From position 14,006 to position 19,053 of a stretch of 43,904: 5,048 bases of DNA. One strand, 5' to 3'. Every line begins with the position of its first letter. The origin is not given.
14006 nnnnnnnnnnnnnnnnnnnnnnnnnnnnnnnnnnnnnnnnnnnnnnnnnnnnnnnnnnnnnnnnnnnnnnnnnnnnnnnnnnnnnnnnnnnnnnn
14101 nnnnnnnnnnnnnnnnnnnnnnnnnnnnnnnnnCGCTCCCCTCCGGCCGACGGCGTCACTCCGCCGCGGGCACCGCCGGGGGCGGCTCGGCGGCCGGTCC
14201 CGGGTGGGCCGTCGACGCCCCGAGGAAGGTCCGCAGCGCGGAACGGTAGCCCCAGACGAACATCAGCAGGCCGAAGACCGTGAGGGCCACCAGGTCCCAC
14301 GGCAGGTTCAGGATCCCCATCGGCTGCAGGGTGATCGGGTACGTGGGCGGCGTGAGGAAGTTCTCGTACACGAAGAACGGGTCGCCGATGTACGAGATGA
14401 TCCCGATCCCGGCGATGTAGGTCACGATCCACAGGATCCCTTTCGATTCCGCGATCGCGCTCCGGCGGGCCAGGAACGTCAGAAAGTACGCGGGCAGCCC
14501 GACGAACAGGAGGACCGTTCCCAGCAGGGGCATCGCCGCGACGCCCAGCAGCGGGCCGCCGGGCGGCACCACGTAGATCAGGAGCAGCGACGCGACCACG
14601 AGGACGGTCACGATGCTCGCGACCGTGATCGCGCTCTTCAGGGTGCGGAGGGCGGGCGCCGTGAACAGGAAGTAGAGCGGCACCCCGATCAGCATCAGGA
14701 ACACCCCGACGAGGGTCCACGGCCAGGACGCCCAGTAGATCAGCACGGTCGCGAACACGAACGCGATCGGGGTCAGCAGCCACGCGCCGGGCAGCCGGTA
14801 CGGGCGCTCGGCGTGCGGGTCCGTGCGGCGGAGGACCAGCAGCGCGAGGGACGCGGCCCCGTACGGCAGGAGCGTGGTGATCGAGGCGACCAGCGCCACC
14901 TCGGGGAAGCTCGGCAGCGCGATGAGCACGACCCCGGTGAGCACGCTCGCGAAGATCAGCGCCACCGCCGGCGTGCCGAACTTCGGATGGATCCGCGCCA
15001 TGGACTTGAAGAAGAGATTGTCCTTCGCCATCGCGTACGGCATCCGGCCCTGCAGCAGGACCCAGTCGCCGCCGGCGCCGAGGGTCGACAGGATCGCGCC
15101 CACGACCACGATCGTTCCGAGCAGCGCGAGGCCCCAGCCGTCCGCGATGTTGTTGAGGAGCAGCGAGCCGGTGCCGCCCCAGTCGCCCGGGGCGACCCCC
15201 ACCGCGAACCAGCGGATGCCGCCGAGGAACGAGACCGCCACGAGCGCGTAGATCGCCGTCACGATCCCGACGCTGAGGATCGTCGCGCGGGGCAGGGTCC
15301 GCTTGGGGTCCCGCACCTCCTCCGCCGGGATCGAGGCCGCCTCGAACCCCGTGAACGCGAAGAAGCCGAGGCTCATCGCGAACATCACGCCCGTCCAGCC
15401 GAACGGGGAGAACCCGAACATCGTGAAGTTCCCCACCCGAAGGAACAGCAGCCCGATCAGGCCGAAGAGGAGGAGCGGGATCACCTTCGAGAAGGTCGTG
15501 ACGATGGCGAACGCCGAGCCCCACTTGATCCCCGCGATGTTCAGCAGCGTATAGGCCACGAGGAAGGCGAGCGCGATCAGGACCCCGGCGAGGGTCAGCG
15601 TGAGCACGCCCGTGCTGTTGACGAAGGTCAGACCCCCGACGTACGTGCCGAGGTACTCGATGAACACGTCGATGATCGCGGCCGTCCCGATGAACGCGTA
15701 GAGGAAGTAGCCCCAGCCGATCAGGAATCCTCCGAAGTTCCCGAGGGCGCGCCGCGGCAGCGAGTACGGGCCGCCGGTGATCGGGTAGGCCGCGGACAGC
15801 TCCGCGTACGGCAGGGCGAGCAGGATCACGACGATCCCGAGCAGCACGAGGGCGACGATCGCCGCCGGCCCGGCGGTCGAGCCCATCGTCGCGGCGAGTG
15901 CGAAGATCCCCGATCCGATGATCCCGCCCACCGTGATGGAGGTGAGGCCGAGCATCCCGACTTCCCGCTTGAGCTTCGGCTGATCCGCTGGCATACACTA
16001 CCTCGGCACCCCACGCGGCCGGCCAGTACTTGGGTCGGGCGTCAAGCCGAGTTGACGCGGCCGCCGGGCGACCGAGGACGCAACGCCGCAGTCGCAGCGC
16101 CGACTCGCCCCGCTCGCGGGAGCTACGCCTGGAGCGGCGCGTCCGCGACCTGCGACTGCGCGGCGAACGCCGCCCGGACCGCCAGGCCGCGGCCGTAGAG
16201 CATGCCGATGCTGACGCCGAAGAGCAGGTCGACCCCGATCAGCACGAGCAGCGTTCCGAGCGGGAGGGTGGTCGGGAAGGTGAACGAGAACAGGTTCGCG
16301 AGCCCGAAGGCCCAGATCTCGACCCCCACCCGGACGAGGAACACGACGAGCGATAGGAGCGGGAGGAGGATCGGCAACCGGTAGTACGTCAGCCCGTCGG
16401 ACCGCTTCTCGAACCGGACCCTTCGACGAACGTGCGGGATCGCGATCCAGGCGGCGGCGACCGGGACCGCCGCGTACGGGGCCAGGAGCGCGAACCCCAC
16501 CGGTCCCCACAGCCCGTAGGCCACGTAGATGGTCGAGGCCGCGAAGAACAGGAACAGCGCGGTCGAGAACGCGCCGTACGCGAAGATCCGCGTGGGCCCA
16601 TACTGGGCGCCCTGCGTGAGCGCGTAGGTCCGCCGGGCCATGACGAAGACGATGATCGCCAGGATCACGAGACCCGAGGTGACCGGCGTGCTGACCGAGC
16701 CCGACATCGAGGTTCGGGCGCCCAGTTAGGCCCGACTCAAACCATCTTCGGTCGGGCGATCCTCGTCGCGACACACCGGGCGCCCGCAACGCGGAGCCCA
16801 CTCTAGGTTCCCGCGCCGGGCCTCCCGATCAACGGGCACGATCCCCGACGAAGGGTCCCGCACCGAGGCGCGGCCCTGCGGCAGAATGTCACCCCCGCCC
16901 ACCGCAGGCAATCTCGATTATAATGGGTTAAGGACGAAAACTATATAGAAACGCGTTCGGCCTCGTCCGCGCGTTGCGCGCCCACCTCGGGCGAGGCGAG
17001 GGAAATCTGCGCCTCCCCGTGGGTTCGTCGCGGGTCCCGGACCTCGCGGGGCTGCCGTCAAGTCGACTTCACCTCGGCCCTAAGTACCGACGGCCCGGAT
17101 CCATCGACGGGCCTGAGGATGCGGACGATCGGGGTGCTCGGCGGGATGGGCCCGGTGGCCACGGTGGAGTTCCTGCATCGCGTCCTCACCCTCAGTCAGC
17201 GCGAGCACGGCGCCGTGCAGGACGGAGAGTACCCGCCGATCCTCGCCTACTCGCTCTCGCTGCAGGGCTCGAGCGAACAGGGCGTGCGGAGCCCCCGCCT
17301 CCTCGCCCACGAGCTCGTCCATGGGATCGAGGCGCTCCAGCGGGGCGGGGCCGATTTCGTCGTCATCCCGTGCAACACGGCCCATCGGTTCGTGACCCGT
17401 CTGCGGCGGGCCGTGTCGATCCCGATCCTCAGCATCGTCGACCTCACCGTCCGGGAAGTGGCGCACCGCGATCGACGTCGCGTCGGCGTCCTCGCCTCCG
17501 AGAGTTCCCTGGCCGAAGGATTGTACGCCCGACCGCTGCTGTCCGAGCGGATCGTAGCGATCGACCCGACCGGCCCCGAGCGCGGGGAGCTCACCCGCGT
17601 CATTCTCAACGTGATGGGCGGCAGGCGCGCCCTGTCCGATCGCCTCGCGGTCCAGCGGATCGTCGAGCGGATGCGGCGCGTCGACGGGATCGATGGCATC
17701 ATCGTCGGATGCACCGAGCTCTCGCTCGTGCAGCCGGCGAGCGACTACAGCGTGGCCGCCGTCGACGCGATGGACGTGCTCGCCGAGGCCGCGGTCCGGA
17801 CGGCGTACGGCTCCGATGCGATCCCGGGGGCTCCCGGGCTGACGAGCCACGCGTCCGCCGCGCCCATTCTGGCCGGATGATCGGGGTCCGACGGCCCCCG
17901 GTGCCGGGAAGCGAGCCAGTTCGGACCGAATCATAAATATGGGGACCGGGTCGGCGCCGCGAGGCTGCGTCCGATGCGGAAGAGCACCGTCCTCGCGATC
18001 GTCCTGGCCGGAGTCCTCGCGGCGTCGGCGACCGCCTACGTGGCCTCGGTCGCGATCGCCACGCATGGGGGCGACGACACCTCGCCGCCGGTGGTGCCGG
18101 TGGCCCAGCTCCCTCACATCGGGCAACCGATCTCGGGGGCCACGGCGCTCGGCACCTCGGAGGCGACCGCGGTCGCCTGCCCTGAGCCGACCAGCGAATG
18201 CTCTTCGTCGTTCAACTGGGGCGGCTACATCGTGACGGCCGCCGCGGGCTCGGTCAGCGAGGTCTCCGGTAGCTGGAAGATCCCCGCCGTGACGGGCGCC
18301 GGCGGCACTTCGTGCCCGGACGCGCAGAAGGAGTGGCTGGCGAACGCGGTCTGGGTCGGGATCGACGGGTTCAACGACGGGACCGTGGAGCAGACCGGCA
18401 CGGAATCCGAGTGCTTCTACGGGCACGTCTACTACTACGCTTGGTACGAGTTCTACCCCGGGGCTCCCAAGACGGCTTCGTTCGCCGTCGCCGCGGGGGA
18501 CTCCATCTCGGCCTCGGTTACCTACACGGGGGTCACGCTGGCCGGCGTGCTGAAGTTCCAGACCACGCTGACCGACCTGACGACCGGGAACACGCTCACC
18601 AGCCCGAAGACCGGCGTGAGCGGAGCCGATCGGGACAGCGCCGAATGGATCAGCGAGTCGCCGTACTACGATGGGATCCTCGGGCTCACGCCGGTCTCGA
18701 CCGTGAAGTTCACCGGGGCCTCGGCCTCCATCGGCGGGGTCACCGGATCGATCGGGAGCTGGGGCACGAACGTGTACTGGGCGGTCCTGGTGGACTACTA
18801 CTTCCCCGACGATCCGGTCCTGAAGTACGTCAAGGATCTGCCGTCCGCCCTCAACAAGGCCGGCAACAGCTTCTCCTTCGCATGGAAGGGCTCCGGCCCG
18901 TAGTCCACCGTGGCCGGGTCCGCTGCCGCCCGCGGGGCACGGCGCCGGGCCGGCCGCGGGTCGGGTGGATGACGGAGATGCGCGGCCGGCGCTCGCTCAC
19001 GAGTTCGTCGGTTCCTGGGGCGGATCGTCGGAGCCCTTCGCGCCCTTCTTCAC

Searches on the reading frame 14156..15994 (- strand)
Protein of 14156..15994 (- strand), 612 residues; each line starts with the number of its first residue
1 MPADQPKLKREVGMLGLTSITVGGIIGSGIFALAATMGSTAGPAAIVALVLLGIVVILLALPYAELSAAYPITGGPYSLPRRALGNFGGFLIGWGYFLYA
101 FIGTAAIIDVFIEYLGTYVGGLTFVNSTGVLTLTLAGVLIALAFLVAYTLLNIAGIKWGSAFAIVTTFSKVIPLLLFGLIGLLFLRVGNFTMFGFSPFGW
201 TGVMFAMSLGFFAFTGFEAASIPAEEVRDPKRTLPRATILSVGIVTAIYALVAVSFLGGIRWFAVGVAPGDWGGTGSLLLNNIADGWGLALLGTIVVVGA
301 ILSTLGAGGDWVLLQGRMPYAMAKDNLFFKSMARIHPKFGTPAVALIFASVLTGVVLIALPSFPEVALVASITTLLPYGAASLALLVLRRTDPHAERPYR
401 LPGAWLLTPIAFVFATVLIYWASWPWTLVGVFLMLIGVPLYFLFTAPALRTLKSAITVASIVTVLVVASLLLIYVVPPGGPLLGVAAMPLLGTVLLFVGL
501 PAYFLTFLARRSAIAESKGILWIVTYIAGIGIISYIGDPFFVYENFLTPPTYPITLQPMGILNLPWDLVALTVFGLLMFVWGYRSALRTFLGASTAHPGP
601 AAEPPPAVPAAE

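Call 37: search_protein_families(library=pfam, proteins=[window:14156-15994:-], max_evalue=0.001)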
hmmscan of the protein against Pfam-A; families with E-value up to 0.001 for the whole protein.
window:14156-15994:- (612 aa): 2 families
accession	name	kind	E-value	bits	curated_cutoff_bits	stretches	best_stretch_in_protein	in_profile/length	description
PF13520.12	AA_permease_2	-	7e-54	183.8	27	1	13-465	2-426/427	Amino acid permease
PF00324.27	AA_permease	-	2.8e-32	112.5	24.6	1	17-444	2-453/470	Amino acid permease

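Call 64: search_protein_families(library=ncbifam, proteins=[window:14156-15994:-], max_evalue=0.00001)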
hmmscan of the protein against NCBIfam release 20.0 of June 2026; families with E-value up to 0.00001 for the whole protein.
window:14156-15994:- (612 aa): 29 families (the best 25 are shown)
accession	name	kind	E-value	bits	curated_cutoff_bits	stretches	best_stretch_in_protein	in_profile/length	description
TIGR00909.1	2A0306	subfamily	1.3e-78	264.8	556.8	1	8-444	1-429/429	amino acid transporter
NF053761.1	BrChAATpBcaP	equivalog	8.4e-57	193.2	690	1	5-445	17-452/460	branched-chain amino acid transporter BcaP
TIGR00905.1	2A0302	subfamily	3.9e-50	171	409.05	1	9-474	6-464/473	basic amino acid/polyamine antiporter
NF008466.1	PRK11357.1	equivalog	1.9e-34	119.4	800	1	7-444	5-435/446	fructoselysine/psicoselysine transporter FrlA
TIGR00906.1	2A0303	subfamily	3.2e-34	118.3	681.7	1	6-390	27-428/602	cationic amino acid transport permease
TIGR03810.1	arg_ornith_anti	equivalog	1.1e-33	116.7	591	1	11-471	2-457/468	arginine-ornithine antiporter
TIGR00911.1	2A0308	subfamily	2.2e-32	112.2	701.8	1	6-445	42-474/505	L-type amino acid transporter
NF007929.0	PRK10644.1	equivalog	2.6e-32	112.1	574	1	10-444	8-427/445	arginine/agmatine antiporter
TIGR00908.1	2A0305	equivalog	2.6e-26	92.5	381.75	1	5-443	2-427/442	ethanolamine permease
NF040512.1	histam_anti_2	exception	3.9e-19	68.7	725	1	11-467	4-469/477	histidine-histamine antiporter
TIGR04298.1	his_histam_anti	equivalog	5.9e-19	68.6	750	1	12-441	2-424/429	histidine-histamine antiporter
NF007594.0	PRK10238.1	equivalog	2e-14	53.4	848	1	7-433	9-431/456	aromatic amino acid transporter AroP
NF007754.0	PRK10435.1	equivalog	2.1e-14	53.4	585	1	10-361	5-338/443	cadaverine/lysine antiporter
NF008016.0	PRK10746.1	equivalog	2.1e-14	53.4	799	1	2-364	2-356/461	amino acid permease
TIGR01773.1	GABAperm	equivalog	2.3e-14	53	678.1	1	15-356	17-351/452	GABA permease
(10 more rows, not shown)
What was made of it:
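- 10872..15994 (-): Amino-acid permease, arginine deiminase, ornithine carbamoyltransferase and carbamate kinase operon (arginine deiminase pathway). Pfam and NCBIfam (calls 37, 64).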

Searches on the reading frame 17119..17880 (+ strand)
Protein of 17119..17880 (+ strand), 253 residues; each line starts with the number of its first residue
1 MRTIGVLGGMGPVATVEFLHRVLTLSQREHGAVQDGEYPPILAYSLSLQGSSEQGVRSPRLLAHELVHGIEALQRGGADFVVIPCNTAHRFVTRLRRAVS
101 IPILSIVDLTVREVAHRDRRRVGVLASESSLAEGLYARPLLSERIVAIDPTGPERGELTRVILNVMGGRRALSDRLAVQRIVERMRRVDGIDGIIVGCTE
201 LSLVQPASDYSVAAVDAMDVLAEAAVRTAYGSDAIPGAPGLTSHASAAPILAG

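Call 37: search_protein_families(library=pfam, proteins=[window:17119-17880:+], max_evalue=0.001)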
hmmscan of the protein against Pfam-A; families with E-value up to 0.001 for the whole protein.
window:17119-17880:+ (253 aa): 1 family
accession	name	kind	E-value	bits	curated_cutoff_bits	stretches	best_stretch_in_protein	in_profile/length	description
PF01177.27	Asp_Glu_race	-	2.8e-31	109.4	31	1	7-225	1-211/211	Asp/Glu/Hydantoin racemase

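Call 64: search_protein_families(library=ncbifam, proteins=[window:17119-17880:+], max_evalue=0.00001)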
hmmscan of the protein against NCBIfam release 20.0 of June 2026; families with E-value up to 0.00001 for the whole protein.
window:17119-17880:+ (253 aa): 4 families
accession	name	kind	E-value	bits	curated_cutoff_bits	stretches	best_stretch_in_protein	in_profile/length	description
NF052483.1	racemase_CuyB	equivalog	8.4e-46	156.7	190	1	4-228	1-224/225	cysteate racemase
TIGR00035.1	asp_race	subfamily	4.6e-43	147.5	93.1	1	1-231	2-229/236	amino acid racemase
NF007569.0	PRK10200.1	equivalog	8.2e-18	65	417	1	1-227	1-226/230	aspartate/glutamate racemase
TIGR00067.1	glut_race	equivalog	1.8e-07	30.9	146.65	1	55-205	38-187/251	glutamate racemase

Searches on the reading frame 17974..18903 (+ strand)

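Call 37: search_protein_families(library=pfam, proteins=[window:17974-18903:+], max_evalue=0.001)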
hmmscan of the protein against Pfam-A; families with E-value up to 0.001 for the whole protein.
window:17974-18903:+ (309 aa): 1 family
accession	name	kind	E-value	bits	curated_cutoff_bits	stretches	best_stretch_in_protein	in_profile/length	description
PF01828.24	Peptidase_A4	-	2.1e-26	93.1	22.3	1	81-255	2-171/206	Peptidase A4 family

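Call 64: search_protein_families(library=ncbifam, proteins=[window:17974-18903:+], max_evalue=0.00001)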
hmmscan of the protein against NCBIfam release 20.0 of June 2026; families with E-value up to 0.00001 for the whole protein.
window:17974-18903:+ (309 aa): 0 families
